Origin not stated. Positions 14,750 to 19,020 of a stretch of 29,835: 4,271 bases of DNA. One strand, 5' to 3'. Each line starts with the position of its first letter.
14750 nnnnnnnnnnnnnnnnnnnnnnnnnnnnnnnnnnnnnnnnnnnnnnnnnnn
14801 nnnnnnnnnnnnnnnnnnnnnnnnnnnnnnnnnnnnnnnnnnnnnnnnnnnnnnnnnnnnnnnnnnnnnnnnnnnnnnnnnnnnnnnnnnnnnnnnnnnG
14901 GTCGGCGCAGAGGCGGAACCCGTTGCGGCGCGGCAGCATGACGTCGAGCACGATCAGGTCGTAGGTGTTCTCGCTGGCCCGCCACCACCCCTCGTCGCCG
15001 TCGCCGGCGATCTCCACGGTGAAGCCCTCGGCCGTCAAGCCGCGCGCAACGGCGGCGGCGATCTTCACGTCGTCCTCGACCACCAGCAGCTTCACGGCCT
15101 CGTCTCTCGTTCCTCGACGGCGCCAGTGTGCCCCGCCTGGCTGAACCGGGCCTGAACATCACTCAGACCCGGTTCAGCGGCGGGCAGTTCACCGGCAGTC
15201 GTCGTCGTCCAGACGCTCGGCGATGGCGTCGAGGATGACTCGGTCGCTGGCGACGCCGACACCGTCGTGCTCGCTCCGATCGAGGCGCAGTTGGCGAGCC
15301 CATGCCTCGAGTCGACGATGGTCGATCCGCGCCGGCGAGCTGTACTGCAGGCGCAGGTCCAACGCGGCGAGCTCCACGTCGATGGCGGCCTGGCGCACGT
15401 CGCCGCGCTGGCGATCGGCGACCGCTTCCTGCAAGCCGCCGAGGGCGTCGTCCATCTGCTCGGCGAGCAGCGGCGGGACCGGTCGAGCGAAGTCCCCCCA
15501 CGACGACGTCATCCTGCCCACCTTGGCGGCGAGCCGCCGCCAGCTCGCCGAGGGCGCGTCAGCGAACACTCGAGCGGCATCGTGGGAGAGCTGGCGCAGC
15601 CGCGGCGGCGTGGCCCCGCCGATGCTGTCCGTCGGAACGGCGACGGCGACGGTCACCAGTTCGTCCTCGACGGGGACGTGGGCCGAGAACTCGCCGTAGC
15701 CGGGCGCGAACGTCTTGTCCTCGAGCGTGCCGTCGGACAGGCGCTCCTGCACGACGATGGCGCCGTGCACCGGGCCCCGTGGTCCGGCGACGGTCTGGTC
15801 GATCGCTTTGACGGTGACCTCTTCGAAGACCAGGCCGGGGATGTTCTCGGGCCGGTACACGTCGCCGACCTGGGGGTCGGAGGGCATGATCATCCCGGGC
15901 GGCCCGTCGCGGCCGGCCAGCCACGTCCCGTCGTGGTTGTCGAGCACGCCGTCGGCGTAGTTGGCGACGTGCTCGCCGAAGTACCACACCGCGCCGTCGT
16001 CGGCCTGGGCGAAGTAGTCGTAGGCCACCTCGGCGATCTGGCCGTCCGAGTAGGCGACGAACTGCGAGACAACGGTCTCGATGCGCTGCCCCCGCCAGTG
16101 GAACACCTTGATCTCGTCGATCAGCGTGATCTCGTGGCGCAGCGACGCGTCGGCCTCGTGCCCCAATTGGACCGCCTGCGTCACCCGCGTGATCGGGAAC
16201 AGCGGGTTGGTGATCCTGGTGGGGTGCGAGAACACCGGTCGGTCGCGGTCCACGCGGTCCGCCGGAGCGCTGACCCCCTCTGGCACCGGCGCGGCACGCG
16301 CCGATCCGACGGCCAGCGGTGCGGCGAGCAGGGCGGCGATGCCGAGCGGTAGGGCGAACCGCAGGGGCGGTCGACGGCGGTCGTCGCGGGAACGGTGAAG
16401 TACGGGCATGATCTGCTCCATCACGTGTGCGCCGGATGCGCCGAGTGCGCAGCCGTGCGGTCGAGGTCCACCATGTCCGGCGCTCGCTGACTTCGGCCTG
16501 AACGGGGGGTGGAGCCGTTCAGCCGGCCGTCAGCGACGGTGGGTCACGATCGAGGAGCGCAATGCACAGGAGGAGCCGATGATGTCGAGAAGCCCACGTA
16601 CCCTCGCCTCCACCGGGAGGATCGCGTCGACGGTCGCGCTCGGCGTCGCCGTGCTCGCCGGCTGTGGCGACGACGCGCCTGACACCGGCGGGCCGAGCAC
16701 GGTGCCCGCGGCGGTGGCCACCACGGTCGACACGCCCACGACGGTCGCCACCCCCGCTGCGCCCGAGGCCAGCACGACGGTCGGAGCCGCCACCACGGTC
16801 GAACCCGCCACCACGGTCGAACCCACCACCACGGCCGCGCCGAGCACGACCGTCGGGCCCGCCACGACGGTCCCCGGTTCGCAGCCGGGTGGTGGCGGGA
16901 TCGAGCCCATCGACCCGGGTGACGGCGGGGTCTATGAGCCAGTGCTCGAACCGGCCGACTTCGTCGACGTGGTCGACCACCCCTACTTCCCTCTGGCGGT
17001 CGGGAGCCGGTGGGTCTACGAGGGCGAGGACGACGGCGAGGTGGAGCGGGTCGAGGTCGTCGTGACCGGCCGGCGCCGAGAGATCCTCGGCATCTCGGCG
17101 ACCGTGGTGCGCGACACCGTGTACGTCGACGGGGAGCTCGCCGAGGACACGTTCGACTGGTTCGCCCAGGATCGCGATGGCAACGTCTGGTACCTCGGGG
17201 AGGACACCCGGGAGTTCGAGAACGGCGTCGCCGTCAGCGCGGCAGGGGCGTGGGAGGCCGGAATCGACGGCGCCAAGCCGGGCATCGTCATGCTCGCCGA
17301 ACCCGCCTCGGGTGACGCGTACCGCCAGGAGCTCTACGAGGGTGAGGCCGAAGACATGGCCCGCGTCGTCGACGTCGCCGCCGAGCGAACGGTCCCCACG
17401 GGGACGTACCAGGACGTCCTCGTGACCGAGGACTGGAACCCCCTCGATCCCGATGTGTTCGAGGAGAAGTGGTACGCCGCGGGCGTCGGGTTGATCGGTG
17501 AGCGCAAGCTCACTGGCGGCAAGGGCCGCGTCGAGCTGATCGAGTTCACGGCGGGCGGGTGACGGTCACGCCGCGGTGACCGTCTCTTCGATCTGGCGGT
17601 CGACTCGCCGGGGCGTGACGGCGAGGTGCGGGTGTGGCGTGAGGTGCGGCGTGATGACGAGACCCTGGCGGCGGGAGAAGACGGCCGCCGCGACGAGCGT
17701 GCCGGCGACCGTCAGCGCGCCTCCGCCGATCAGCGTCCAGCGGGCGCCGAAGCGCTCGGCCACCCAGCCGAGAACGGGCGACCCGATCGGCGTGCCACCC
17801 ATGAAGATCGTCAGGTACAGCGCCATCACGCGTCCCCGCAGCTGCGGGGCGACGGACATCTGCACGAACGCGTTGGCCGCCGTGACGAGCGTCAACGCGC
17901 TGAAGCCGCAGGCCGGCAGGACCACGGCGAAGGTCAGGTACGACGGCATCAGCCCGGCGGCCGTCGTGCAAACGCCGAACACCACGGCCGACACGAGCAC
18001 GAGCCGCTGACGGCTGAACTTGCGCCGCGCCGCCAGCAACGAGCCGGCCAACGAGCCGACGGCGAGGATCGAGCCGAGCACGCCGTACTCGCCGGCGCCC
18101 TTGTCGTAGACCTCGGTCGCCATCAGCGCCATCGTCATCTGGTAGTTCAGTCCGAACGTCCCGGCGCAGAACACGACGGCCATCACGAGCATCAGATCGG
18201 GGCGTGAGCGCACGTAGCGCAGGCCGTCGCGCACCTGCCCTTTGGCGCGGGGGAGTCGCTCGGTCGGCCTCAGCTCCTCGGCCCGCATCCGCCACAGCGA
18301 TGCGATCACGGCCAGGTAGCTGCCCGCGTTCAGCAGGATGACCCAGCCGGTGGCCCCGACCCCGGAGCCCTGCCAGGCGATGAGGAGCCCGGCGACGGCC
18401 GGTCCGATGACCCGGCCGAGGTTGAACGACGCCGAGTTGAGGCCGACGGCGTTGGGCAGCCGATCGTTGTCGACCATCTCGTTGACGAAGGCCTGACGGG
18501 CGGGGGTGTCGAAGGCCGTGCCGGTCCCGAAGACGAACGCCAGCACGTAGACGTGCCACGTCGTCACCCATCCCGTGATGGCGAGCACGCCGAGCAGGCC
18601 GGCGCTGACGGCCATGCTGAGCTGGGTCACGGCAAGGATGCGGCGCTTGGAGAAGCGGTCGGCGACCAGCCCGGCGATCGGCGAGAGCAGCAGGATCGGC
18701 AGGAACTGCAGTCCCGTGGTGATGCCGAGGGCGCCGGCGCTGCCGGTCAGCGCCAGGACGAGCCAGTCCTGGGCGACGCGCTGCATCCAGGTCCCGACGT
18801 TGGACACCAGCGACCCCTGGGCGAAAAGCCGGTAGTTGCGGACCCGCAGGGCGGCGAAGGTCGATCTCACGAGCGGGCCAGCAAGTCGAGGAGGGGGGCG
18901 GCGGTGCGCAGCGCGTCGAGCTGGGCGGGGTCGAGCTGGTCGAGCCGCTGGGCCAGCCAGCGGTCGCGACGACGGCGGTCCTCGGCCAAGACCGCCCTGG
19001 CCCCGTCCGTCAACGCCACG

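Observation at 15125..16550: Predicted self-contained regulon: TCAG-N7-TCAG boxes at fixed distance from CANNNT -10 elements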

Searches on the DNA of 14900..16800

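Call 88: search_rna_families(source=window, start=14900, end=16800, threshold=evalue, max_evalue=1)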
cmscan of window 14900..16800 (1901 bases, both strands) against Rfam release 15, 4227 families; matches with E-value up to 1: 1.
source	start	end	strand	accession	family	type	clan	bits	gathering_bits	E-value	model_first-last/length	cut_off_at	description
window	15119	15200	+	RF03327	mir-1266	Gene; miRNA;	-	26.1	70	0.04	1-82/82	no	mir-1266 microRNA precursor family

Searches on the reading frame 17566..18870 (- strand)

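Call 3: search_protein_families(library=pfam, proteins=[window:17566-18870:-])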
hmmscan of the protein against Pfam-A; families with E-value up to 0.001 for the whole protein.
window:17566-18870:- (434 aa): 4 families
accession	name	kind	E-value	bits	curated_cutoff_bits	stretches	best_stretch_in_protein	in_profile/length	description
PF05977.19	MFS_3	-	9.2e-70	236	27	1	3-396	2-392/524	Transmembrane secretion effector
PF07690.21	MFS_1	-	2.2e-46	158.8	33.4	2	21-352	6-335/347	Major Facilitator Superfamily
PF13347.12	MFS_2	-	3.5e-14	52.6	27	2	8-137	221-347/427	MFS/sugar transport protein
PF00083.30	Sugar_tr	-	1.9e-05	24.2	22.3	1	349-398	48-97/452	Sugar (and other) transporter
